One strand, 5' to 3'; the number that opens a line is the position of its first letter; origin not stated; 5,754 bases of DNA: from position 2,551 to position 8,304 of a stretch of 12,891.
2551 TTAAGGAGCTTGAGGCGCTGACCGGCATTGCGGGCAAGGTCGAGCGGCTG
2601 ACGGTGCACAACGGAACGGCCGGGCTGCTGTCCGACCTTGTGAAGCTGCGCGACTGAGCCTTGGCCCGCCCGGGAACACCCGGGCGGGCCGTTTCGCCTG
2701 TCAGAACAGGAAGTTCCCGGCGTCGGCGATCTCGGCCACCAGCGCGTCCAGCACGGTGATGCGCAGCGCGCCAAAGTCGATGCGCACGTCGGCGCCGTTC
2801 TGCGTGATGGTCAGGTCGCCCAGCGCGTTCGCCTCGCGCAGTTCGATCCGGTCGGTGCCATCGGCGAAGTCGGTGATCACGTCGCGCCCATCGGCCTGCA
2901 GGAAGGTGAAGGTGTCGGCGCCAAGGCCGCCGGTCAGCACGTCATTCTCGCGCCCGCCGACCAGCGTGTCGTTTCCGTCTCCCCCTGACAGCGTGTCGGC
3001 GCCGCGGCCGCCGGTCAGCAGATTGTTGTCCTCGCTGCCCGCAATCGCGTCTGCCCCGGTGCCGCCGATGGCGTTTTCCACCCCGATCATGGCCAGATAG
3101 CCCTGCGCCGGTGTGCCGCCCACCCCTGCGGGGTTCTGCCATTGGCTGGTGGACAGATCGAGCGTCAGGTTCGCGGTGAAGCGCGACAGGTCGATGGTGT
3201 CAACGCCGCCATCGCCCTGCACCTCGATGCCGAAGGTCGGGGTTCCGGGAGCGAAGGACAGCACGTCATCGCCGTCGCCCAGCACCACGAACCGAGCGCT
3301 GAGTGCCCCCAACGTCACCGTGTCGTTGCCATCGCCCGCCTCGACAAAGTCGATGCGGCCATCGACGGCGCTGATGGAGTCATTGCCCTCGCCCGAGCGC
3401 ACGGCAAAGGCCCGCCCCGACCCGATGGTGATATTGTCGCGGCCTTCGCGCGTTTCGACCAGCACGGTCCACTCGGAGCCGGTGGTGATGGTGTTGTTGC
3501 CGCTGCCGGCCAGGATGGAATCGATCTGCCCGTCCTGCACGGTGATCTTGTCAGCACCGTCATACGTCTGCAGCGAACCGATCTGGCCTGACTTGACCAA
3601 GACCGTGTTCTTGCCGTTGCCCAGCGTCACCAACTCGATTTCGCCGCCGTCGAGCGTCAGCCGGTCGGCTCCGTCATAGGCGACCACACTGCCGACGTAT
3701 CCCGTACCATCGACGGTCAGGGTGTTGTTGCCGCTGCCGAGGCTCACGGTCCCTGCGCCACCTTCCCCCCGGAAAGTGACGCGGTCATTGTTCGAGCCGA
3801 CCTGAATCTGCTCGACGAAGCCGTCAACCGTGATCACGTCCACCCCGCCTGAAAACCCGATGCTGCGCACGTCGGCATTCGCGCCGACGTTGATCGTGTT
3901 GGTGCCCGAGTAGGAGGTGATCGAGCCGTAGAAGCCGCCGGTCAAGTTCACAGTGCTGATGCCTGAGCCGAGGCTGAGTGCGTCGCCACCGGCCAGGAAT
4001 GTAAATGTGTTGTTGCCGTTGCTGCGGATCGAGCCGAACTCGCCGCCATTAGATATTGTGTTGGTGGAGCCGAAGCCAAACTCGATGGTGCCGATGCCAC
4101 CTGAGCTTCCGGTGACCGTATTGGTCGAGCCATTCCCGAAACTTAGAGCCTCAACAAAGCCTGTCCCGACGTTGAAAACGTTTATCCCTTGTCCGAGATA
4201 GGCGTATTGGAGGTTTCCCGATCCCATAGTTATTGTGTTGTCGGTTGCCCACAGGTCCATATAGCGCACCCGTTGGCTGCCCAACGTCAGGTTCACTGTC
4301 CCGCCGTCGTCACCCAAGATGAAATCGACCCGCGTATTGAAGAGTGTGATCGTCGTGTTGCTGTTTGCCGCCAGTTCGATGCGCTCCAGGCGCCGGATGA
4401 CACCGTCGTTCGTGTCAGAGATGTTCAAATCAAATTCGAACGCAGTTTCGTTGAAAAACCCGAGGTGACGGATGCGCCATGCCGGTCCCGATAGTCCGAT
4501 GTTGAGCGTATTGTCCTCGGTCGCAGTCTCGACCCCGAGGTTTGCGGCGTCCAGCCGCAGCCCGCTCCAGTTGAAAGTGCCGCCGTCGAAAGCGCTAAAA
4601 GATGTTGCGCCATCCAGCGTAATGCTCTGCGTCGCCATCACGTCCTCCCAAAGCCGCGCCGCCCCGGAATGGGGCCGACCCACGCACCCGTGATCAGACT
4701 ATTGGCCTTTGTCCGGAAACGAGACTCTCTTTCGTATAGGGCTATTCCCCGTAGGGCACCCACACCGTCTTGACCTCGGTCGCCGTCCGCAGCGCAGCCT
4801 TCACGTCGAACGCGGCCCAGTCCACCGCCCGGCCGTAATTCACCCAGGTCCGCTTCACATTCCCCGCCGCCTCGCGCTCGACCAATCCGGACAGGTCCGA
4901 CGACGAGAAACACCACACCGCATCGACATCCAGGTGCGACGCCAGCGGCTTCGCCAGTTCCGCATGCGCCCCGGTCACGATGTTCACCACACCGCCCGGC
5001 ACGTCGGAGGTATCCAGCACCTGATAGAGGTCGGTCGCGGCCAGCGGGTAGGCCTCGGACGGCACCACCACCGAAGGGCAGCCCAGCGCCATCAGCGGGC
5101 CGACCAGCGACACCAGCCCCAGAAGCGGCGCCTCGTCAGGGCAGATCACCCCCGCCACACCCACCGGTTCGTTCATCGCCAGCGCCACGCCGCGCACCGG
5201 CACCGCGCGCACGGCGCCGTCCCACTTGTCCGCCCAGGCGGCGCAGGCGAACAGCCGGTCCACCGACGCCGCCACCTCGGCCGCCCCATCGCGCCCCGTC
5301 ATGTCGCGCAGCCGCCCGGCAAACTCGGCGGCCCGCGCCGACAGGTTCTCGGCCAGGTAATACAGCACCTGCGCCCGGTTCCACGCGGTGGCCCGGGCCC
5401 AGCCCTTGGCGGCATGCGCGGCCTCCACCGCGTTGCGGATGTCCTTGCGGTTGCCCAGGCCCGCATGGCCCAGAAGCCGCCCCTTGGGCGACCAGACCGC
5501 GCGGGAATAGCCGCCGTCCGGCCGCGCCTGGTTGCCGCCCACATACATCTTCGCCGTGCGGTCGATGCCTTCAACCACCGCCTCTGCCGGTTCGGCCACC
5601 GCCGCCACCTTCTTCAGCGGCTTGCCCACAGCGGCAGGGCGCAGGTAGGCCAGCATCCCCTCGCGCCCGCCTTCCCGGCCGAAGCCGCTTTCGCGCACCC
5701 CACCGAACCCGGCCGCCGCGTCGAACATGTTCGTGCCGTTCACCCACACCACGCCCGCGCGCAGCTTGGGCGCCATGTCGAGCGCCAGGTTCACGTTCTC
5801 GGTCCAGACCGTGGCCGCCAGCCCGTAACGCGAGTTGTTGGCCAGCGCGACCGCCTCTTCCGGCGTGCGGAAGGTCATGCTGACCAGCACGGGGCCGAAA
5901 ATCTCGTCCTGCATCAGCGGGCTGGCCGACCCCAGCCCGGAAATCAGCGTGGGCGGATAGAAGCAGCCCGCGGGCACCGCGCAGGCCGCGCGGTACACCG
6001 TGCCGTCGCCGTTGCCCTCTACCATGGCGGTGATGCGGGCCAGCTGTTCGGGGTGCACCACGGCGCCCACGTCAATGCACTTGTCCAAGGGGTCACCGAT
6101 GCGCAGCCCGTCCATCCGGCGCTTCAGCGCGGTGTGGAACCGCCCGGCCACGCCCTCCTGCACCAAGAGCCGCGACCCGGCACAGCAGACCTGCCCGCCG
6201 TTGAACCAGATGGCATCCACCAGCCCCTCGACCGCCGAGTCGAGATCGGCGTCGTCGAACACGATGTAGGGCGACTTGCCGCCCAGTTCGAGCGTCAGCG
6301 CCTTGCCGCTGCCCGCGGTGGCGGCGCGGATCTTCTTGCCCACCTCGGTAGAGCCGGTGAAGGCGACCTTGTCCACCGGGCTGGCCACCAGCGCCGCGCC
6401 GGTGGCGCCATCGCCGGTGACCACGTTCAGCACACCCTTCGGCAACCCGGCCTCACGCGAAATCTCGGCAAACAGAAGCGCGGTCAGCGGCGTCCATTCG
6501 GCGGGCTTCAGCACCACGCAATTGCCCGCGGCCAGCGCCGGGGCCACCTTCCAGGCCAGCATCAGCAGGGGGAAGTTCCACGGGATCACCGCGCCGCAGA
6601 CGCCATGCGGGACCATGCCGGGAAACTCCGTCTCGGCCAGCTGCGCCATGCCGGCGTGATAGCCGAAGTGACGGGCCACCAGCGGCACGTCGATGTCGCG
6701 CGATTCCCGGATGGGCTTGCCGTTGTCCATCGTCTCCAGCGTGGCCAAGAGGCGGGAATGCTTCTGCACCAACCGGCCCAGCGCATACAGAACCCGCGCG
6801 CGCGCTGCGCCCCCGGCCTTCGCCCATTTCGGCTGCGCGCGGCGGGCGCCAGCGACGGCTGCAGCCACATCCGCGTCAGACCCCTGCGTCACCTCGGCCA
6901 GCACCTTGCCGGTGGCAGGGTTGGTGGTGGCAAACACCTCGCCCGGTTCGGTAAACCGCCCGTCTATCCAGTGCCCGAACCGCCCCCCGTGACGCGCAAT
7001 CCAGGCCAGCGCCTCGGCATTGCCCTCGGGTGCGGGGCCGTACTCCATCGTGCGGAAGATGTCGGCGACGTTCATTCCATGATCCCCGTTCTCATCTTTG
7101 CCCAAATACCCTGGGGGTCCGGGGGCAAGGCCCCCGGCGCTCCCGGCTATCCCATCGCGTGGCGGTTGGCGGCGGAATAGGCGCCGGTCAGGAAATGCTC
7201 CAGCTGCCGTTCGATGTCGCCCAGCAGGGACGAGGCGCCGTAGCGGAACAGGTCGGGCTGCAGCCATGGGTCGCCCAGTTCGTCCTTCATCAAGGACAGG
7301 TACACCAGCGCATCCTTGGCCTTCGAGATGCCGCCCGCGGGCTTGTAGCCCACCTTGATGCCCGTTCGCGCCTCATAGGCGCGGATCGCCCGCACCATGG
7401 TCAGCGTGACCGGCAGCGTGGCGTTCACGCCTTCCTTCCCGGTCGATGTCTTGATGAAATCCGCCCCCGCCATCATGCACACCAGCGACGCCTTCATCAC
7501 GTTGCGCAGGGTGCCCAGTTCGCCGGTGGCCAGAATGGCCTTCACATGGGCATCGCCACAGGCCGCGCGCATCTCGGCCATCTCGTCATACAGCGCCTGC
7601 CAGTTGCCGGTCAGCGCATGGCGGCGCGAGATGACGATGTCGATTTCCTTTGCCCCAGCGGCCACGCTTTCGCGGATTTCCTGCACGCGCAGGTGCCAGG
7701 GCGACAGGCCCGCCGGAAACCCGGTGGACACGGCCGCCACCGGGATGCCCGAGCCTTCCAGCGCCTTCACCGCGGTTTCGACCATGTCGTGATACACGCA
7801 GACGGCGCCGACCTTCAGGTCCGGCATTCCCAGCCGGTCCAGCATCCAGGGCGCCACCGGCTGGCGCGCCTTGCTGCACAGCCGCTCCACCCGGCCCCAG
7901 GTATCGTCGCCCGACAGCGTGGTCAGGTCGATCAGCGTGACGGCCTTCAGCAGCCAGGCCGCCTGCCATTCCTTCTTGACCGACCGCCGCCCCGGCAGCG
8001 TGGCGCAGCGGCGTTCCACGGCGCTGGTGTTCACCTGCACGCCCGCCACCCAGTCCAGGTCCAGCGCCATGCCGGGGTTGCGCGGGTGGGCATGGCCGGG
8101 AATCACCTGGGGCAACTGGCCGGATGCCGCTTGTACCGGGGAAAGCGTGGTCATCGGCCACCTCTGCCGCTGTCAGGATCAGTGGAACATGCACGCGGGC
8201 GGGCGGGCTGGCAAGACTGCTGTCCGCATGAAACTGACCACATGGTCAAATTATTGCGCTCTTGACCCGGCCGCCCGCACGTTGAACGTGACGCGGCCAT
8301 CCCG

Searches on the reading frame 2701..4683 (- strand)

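Call 7: search_protein_families(library=ncbifam, proteins=[window:2701-4683:-])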
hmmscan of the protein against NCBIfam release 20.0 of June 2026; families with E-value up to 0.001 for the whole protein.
window:2701-4683:- (660 aa): 8 families
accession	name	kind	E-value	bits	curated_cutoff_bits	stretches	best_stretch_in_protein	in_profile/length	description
NF053766.1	ZapA_metallo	exception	1.9e-18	66.8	940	1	488-617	285-417/483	ZapA family metalloprotease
NF035945.1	Zn_serralysin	subfamily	4.9e-18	65.5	500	1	491-619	277-399/462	serralysin family metalloprotease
NF033943.0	RTX_toxin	subfamily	2.3e-15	55.9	1000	2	537-635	743-841/930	RTX family hemolysin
NF046115.1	Ca_rpt_SMc04171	equivalog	8.4e-15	54.9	625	1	345-615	245-517/574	SMc04171 family calcium-binding repeat protein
NF050046.1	PueAB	exception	1.6e-10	40.1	670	1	416-649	379-605/616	polyurethane esterase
NF051884.1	ProteaseSapA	equivalog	2.4e-10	39.7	1200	1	488-574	276-360/644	protease SapA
NF033203.1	entero_EhxA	exception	2.4e-09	35.9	2000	1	536-633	775-871/997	enterohemolysin EhxA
NF052454.1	BtaGlycanEglC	equivalog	3.4e-09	36.1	700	1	565-646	112-196/459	endo-1,3-1,4-beta-glycanase EglC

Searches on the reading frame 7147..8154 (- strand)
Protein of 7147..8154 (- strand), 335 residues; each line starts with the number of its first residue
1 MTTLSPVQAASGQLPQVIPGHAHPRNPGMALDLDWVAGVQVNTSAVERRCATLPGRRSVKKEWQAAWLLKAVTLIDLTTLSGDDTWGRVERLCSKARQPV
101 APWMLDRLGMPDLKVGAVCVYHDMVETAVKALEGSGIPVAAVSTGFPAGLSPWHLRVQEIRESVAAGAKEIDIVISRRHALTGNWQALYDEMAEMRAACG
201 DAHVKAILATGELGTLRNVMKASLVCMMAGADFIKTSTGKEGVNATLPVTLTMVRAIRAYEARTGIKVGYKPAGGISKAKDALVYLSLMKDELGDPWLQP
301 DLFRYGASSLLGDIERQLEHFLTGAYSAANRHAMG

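Call 7: search_protein_families(library=ncbifam, proteins=[window:7147-8154:-])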
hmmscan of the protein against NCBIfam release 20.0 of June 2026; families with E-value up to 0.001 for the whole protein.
window:7147-8154:- (335 aa): 1 family
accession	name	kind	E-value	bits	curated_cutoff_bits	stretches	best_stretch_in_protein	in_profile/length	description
TIGR00126.1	deoC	equivalog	8.2e-42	143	117.3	1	72-294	3-202/211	deoxyribose-phosphate aldolase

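Call 74: find_homologous_proteins(query=window:7147-8154:-, max_evalue=1e-60)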
Query window:7147-8154:- (335 aa): 8000 proteins with E <= 1e-60 among 8000 candidates; the best 120 are listed.
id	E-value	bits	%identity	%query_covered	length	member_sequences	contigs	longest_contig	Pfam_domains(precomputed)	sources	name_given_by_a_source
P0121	2.9e-213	725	95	100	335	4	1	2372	PF01791.16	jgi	jgi:deoxyribose-phosphate aldolase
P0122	4.7e-210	715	94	100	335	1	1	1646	PF01791.16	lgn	-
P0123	6.1e-206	701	93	100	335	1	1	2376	PF01791.16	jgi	jgi:deoxyribose-phosphate aldolase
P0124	1.3e-205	700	92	100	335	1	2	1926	PF01791.16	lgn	-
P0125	3.2e-196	669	97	92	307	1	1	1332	PF01791.16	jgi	jgi:deoxyribose-phosphate aldolase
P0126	4.5e-186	636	88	99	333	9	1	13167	PF01791.16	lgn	-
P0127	2.7e-185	633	89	96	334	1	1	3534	PF01791.16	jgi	jgi:deoxyribose-phosphate aldolase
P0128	4.7e-185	632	87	100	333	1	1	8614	PF01791.16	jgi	jgi:deoxyribose-phosphate aldolase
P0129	8.2e-185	632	88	97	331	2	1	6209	PF01791.16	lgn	-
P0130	3.9e-184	629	87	100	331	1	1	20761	PF01791.16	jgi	jgi:deoxyribose-phosphate aldolase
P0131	9.5e-184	628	87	100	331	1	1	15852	PF01791.16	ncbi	ncbi:MAG: deoxyribose-phosphate aldolase [Gemmobacter sp.]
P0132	1.3e-182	624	86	100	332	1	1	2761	PF01791.16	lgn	-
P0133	1.9e-182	624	86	97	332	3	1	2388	PF01791.16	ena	-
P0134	6.1e-182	622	86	97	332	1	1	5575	PF01791.16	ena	-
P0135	8.7e-182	622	86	99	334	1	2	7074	PF01791.16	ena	-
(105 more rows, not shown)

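Call 75: find_encoding_contigs(protein=P0121, flank=3000, max_places=2)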
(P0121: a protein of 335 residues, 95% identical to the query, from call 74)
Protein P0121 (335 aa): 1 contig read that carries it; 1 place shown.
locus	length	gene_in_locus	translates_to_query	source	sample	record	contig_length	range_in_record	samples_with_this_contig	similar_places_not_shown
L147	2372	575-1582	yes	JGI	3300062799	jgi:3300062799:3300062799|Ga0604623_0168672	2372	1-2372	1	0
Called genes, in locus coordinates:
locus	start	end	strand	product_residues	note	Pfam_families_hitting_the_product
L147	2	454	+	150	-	?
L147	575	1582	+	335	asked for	PF01791:DeoC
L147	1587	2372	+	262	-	?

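Call 76: find_encoding_contigs(protein=P0123, flank=3000, max_places=2)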
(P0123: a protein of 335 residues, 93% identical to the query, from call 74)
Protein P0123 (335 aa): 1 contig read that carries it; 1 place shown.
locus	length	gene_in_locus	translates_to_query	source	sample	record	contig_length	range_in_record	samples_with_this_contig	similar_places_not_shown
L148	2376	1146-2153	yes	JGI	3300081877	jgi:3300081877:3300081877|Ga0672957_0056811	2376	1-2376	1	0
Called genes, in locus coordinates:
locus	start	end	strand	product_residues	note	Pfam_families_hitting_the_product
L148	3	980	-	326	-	?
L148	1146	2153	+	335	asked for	PF01791:DeoC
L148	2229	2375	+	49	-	?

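Call 77: find_encoding_contigs(protein=P0126, flank=4000, max_places=2)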
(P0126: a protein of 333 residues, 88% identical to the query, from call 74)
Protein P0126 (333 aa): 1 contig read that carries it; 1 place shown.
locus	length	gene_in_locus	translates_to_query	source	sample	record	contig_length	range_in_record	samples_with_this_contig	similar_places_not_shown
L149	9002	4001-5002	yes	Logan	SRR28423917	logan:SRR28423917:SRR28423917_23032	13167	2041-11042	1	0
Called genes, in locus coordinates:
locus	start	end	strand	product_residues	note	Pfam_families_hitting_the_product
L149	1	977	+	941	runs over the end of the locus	PF00662:Proton_antipo_N (weak), PF00361:Proton_antipo_M, PF13244:MbhD, PF20501:MbhE, PF04039:MnhB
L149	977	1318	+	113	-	PF00420:Oxidored_q2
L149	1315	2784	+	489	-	PF00361:Proton_antipo_M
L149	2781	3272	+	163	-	PF01899:MNHE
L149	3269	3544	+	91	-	PF04066:MrpF_PhaF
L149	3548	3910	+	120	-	PF03334:PhaG_MnhG_YufB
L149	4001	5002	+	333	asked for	PF01791:DeoC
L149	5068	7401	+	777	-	PF00171:Aldedh, PF07368:DUF1487 (faint), PF00171:Aldedh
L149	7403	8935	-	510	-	PF00486:Trans_reg_C, PF23914:TPR_CcmH_CycH (faint)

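Call 78: find_encoding_contigs(protein=P0130, flank=4000, max_places=2)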
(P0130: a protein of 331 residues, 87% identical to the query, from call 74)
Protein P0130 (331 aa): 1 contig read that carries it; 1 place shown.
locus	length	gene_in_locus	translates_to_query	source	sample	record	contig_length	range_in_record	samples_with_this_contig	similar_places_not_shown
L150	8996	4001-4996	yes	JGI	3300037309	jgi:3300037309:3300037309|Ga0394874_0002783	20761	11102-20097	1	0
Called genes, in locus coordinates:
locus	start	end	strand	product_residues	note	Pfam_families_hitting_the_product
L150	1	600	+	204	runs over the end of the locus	PF08239:SH3_3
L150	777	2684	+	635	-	PF00012:HSP70, PF06723:MreB_Mbl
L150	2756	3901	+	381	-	PF00226:DnaJ, PF01556:DnaJ_C, PF00684:DnaJ_CXXCXGXG, PF15777:Anti-TRAP (faint), PF27439:DnaJ_C_2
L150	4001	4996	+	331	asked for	PF01791:DeoC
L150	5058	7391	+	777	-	PF00171:Aldedh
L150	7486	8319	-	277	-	PF18306:LDcluster4, PF03641:Lysine_decarbox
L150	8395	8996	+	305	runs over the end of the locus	PF00291:PALP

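Call 80: find_encoding_contigs(protein=P0128, flank=1500, max_places=1)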
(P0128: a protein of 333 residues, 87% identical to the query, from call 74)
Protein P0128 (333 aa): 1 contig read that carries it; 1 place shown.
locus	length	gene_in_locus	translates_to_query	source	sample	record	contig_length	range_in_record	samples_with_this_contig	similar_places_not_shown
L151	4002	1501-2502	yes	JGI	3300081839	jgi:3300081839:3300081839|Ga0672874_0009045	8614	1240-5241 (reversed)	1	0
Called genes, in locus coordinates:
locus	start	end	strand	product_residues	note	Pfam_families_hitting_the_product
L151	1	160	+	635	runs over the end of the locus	PF00012:HSP70, PF06723:MreB_Mbl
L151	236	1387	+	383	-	PF00226:DnaJ, PF01556:DnaJ_C, PF00684:DnaJ_CXXCXGXG, PF27439:DnaJ_C_2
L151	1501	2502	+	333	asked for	PF01791:DeoC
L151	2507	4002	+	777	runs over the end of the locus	PF00171:Aldedh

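Call 81: find_encoding_contigs(protein=P0131, flank=1500, max_places=1)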
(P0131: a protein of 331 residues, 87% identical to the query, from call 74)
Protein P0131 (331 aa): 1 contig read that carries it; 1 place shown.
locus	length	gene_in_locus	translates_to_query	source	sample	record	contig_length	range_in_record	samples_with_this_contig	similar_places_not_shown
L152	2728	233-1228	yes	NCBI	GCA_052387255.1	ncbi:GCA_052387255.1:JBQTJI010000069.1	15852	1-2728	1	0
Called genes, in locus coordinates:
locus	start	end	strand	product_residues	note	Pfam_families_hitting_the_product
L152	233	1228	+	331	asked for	PF01791:DeoC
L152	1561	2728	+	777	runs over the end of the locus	PF00171:Aldedh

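Call 82: find_encoding_contigs(protein=P0124, flank=1500, max_places=2)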
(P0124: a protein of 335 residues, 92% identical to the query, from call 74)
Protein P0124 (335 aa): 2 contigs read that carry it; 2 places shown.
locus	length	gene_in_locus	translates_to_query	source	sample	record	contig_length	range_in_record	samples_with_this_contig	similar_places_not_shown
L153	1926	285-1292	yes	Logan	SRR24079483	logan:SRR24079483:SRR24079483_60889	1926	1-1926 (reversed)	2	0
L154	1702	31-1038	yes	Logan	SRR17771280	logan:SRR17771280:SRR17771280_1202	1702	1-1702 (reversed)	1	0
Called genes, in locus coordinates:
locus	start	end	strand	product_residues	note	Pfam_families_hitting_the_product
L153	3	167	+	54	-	?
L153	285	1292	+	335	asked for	PF01791:DeoC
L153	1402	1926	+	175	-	?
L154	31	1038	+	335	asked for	PF01791:DeoC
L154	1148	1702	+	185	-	?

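Call 96: find_encoding_contigs(protein=window:7147-8154:-, flank=1500, max_places=10)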
Protein window:7147-8154:- (335 aa): 7 contigs read that carry it; 5 places shown.
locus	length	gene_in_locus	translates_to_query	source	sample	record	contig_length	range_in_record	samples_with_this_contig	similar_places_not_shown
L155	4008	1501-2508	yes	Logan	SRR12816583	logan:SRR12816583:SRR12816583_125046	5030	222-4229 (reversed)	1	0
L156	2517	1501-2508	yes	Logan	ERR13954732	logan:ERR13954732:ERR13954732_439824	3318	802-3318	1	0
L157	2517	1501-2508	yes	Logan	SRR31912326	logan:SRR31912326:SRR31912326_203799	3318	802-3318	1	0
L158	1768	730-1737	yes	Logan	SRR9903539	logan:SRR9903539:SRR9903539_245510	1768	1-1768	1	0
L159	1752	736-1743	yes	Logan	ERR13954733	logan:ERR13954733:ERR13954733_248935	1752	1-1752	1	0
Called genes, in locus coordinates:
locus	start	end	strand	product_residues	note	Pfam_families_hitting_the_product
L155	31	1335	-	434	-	PF03600:CitMHS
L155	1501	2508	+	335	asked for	PF01791:DeoC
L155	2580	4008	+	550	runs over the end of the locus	?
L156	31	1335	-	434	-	PF03600:CitMHS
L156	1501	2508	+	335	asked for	PF01791:DeoC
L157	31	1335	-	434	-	PF03600:CitMHS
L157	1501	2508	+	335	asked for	PF01791:DeoC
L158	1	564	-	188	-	?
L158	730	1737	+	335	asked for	PF01791:DeoC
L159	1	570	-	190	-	?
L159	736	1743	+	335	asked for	PF01791:DeoC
